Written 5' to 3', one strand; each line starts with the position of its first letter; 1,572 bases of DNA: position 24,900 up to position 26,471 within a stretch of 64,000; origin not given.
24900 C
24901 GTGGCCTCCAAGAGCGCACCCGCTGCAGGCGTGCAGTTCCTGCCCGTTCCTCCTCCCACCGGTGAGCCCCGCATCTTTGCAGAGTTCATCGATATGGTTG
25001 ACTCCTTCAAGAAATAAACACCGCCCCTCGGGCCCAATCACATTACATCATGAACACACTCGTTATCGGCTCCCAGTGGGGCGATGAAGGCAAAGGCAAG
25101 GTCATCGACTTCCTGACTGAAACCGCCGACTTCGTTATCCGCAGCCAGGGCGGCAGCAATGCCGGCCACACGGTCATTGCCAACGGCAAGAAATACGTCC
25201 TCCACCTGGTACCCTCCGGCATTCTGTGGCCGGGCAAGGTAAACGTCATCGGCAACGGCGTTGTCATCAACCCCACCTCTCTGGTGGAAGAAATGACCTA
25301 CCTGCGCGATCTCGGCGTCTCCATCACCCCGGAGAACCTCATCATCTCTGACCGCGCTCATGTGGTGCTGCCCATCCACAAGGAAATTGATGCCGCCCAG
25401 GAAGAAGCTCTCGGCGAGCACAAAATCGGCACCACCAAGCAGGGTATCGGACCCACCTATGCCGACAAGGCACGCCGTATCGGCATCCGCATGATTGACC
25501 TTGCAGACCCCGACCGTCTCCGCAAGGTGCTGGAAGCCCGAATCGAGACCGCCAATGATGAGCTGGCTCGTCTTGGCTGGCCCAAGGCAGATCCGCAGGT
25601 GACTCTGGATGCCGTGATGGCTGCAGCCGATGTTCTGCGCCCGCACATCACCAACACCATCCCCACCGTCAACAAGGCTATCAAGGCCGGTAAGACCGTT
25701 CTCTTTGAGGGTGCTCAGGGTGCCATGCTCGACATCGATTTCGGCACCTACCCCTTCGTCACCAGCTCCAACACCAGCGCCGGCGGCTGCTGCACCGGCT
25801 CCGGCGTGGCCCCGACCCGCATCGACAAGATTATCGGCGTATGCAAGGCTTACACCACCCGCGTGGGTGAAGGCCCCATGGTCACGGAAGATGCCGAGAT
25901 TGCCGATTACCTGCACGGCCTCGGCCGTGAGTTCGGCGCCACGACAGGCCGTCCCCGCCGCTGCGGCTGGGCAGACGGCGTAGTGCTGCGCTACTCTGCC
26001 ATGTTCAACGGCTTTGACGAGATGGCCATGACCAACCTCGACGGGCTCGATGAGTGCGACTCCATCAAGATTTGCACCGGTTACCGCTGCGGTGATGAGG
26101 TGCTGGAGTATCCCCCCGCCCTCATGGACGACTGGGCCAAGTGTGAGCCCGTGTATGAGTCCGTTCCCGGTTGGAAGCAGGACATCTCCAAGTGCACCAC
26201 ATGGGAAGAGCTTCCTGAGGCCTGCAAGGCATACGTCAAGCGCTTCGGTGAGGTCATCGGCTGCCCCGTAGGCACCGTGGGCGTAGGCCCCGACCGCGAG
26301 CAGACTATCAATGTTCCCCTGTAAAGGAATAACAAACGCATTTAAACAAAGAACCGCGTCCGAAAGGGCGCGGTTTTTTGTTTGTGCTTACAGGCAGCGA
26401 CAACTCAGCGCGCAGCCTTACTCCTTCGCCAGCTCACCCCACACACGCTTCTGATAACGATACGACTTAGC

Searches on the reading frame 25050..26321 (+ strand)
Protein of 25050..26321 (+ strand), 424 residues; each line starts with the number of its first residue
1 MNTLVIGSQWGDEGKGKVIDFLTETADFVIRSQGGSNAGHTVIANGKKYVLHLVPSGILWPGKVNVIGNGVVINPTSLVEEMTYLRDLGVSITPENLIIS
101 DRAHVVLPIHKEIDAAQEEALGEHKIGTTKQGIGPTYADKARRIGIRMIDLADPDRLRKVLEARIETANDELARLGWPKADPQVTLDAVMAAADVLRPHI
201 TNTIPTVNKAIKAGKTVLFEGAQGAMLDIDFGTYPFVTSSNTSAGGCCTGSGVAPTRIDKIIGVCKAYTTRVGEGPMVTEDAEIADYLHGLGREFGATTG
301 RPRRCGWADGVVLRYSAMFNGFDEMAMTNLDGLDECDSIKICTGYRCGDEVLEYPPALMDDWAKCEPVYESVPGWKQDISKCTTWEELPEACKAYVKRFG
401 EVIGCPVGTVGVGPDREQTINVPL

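Call 107: list_cluster_members(proteins=[window:25050-26321:+, window:42937-44853:-, window:42556-42837:-, window:31573-32652:-, window:30168-31397:-])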
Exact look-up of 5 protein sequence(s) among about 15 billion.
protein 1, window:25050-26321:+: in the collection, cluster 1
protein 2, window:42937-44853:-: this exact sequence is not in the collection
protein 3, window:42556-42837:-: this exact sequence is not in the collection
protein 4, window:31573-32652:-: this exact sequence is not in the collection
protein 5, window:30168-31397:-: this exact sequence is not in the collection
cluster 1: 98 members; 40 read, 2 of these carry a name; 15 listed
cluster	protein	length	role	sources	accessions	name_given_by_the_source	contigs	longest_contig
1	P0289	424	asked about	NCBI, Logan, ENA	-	-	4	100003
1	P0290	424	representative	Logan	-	-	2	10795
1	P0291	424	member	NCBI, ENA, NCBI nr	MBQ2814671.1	MAG: adenylosuccinate synthase [Akkermansia sp.] | adenylosuccinate synthase [Akkermansia sp.]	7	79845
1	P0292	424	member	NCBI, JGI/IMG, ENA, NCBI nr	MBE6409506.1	MAG: adenylosuccinate synthase [Akkermansiaceae bacterium] | adenylosuccinate synthase [Akkermansiaceae bacterium]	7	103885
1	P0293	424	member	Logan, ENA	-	-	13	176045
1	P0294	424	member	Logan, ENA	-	-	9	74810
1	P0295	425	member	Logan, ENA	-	-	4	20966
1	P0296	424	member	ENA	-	-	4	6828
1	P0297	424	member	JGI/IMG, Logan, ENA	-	-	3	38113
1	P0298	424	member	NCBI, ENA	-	-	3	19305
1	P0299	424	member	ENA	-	-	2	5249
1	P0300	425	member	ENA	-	-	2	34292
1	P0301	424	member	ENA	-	-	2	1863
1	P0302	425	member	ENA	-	-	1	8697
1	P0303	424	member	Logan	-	-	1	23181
